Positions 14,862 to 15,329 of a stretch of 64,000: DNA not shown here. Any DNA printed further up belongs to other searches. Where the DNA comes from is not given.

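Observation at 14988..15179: Dispersed coding repeat: the same Lys-linker plus HhH module is fused to topoisomerase I, TFB and a membrane protein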

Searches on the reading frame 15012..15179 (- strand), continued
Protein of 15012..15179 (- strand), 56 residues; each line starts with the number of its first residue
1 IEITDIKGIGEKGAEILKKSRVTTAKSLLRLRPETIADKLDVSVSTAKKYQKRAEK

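Call 59: find_encoding_contigs(protein=P0125, flank=8000, max_places=3)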
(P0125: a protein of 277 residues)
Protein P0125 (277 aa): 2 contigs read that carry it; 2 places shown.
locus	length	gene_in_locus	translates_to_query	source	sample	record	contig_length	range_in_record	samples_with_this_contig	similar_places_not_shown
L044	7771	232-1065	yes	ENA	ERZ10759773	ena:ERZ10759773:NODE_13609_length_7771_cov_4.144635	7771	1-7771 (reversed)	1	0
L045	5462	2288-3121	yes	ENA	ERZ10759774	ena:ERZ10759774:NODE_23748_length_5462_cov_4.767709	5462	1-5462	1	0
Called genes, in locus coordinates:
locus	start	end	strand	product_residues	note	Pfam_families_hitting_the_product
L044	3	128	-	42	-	?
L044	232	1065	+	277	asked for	PF02002:TFIIE_alpha, PF14520:HHH_5 (weak)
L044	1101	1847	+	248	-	PF01694:Rhomboid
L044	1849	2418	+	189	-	PF01944:SpoIIM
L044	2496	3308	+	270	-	-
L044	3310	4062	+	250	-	PF00215:OMPdecase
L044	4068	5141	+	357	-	-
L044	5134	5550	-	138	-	-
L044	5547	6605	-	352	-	-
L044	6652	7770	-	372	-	?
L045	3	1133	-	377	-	?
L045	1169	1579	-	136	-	-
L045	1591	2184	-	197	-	-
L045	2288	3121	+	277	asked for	PF02002:TFIIE_alpha, PF14520:HHH_5 (weak)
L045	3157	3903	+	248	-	PF01694:Rhomboid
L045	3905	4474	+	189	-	PF01944:SpoIIM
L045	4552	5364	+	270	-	-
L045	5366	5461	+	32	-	?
